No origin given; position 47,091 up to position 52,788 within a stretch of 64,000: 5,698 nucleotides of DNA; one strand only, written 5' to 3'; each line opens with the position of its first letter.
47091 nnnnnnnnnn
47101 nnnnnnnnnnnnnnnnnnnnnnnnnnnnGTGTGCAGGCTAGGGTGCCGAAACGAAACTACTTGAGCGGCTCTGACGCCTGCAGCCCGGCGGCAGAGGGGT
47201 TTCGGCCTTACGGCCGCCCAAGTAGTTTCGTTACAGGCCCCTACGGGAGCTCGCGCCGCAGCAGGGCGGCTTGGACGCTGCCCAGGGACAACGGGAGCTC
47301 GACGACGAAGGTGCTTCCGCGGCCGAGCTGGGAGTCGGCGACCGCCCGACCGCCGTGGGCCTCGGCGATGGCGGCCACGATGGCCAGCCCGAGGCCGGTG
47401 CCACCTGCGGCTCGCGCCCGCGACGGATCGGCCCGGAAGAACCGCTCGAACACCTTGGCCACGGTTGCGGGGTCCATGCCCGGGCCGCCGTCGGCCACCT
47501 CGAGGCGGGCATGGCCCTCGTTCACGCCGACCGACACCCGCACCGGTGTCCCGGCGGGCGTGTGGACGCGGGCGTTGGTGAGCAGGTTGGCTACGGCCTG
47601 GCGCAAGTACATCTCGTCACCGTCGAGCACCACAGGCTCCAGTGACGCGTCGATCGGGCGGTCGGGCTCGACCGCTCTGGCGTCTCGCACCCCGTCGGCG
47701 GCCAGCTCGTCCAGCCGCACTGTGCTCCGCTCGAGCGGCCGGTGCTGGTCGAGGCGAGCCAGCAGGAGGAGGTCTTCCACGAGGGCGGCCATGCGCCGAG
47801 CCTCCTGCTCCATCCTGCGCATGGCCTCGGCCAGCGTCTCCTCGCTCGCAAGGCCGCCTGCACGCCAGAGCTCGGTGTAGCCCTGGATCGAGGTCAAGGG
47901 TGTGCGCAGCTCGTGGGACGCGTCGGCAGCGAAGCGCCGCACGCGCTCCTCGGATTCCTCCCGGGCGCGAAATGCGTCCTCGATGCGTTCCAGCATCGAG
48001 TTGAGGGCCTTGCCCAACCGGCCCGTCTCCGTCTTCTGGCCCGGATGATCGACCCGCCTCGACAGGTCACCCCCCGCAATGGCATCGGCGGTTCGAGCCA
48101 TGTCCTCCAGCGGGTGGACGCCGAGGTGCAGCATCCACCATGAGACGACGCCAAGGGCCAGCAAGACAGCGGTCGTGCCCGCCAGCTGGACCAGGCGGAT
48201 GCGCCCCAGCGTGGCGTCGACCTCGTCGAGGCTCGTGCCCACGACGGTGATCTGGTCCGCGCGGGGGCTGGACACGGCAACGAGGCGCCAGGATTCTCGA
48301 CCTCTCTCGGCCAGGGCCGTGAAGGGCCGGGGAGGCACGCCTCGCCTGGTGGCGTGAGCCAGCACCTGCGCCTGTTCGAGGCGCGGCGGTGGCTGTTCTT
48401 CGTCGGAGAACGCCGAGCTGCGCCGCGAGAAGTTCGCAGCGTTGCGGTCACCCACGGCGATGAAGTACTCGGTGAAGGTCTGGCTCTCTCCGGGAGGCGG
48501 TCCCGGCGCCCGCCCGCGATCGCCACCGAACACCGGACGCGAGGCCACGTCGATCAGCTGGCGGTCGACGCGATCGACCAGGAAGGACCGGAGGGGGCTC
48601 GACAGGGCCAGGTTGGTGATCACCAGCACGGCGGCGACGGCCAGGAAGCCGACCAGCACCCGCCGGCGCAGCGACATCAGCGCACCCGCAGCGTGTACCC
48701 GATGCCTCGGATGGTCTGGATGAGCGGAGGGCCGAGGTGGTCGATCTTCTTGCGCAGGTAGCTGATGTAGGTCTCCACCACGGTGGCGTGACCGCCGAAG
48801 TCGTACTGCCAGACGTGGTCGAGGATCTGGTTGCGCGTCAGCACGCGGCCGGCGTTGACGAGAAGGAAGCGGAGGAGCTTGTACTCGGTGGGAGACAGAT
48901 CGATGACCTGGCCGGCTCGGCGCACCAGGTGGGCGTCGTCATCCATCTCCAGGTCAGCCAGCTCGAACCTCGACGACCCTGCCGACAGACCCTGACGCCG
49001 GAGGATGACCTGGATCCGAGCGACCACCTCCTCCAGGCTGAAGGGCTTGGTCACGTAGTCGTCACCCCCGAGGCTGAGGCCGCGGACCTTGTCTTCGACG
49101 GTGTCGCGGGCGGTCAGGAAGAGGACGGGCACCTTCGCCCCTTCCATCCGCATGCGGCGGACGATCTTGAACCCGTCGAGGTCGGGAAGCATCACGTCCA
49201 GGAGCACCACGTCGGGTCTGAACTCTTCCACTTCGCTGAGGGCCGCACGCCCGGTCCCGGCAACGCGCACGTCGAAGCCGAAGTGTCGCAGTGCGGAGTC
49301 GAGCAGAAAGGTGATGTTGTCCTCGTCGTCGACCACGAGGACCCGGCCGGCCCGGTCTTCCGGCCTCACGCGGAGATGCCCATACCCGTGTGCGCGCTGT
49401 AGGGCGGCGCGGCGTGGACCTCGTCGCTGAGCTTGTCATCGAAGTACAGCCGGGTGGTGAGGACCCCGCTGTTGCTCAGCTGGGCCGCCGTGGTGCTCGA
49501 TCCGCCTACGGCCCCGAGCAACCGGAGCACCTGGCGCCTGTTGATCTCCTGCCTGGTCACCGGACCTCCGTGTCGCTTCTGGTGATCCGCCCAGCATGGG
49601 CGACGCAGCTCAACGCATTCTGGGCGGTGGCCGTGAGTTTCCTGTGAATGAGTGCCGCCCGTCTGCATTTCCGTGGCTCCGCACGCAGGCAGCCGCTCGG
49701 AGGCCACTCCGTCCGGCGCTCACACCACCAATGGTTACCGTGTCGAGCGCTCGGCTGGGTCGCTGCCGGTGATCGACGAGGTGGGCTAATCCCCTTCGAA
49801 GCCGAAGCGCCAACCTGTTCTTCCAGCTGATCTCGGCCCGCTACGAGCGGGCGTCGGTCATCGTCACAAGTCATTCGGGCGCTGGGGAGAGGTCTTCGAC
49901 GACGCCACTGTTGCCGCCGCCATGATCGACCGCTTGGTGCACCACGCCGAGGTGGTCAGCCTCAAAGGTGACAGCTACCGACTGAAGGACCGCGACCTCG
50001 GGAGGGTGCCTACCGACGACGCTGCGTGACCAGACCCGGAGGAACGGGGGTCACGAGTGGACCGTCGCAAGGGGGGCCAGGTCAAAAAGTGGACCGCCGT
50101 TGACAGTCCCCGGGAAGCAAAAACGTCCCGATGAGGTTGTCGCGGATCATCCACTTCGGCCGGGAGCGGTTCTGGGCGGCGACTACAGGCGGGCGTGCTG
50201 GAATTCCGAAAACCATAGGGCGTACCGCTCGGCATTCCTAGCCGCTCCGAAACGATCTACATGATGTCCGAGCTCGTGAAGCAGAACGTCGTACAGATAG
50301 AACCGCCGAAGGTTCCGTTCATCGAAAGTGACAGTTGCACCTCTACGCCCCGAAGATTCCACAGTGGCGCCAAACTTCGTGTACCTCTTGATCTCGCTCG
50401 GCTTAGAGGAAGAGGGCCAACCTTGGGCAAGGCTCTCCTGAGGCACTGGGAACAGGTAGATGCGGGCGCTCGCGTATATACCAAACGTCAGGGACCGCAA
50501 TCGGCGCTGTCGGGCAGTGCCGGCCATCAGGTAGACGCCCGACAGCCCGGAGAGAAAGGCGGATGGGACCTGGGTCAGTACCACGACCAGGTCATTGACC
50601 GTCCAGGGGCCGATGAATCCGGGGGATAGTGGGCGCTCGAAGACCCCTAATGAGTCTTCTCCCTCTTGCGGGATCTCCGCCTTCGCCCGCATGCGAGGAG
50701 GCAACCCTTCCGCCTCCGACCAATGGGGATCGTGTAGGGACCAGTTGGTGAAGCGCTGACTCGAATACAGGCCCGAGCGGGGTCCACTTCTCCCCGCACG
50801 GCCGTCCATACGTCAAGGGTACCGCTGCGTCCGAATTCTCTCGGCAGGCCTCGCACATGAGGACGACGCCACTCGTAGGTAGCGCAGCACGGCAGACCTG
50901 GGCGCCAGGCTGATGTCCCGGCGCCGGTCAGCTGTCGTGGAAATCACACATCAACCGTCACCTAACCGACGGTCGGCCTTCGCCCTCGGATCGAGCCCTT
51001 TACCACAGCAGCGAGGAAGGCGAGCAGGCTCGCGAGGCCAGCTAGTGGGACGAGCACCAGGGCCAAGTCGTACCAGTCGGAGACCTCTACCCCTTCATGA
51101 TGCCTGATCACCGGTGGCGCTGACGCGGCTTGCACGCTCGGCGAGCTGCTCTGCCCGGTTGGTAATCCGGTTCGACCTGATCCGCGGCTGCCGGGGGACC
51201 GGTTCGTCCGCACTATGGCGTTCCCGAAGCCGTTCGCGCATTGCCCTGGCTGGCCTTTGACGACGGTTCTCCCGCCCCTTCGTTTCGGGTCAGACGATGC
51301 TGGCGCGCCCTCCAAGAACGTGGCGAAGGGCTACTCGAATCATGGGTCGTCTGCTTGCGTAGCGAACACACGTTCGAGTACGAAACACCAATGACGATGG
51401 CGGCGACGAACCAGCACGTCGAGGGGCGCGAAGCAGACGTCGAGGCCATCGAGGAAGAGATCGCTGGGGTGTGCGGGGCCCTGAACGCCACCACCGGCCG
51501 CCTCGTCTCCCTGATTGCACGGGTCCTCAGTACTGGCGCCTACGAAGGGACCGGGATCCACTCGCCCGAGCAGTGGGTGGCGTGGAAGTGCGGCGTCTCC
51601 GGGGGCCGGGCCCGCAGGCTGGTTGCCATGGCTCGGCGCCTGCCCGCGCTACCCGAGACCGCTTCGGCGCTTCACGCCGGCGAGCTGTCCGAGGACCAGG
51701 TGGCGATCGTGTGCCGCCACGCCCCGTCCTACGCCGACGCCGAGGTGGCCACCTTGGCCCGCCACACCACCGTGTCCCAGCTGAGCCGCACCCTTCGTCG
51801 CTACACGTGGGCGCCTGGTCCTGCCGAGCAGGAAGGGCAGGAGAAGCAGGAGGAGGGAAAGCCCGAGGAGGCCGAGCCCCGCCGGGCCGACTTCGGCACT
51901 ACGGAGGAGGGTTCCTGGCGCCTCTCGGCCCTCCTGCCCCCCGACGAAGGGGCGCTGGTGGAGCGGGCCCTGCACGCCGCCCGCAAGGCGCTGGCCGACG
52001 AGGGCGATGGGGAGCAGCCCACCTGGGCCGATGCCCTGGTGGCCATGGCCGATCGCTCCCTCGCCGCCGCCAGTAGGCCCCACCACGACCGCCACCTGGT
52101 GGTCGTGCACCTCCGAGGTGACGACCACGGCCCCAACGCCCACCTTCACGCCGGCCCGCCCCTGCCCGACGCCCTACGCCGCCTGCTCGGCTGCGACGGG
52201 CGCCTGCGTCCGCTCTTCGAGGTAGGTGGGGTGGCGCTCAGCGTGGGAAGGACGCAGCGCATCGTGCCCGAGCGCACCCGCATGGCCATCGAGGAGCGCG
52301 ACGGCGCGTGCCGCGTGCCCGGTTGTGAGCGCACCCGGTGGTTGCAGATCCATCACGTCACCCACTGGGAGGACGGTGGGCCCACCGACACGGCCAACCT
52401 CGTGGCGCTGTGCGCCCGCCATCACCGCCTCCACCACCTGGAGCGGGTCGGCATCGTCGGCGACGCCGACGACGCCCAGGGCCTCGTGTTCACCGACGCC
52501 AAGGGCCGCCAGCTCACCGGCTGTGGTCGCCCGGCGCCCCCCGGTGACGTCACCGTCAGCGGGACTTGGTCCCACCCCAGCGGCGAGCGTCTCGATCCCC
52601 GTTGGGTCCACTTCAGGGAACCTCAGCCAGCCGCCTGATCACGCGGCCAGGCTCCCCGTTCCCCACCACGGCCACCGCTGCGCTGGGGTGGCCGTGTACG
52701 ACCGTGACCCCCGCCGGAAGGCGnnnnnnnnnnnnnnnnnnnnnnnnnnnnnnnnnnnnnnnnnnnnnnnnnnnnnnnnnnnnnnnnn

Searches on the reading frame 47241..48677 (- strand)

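Call 46: search_protein_families(library=pfam, proteins=[window:47241-48677:-], max_evalue=0.001)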
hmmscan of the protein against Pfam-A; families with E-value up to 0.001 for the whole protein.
window:47241-48677:- (478 aa): 4 families
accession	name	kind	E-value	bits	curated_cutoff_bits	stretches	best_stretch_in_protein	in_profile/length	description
PF02518.31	HATPase_c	-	7.5e-28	97.6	26.4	1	353-464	1-110/111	Histidine kinase-, DNA gyrase B-, and HSP90-like ATPase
PF00512.31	HisKA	-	1.4e-19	70.3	26.9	1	247-311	3-65/66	His Kinase A (phospho-acceptor) domain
PF00672.30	HAMP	-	5.9e-13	49.4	25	1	181-234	1-53/53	HAMP domain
PF13581.12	HATPase_c_2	-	2.5e-05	24.7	27.4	1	361-439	39-110/127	Histidine kinase-like ATPase domain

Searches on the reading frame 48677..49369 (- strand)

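Call 47: search_protein_families(library=pfam, proteins=[window:48677-49369:-], max_evalue=0.001)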
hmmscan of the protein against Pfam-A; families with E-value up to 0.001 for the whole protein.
window:48677-49369:- (230 aa): 2 families
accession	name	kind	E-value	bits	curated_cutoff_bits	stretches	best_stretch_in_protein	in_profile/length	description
PF00072.30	Response_reg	-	2.8e-29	101.9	30.2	1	10-120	1-111/111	Response regulator receiver domain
PF00486.34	Trans_reg_C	-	2.9e-25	88.6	26.2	1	153-227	1-77/77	Transcriptional regulatory protein, C terminal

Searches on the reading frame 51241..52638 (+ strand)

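Call 47: search_protein_families(library=pfam, proteins=[window:51241-52638:+], max_evalue=0.001)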
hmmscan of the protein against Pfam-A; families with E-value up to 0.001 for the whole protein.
window:51241-52638:+ (465 aa): 2 families
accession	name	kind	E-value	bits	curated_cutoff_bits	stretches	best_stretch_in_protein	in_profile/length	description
PF02720.22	DUF222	-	1.9e-17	64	24.4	1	82-354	12-306/306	Domain of unknown function (DUF222)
PF01844.29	HNH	-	2.8e-06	27.8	21.4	1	364-399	6-45/47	HNH endonuclease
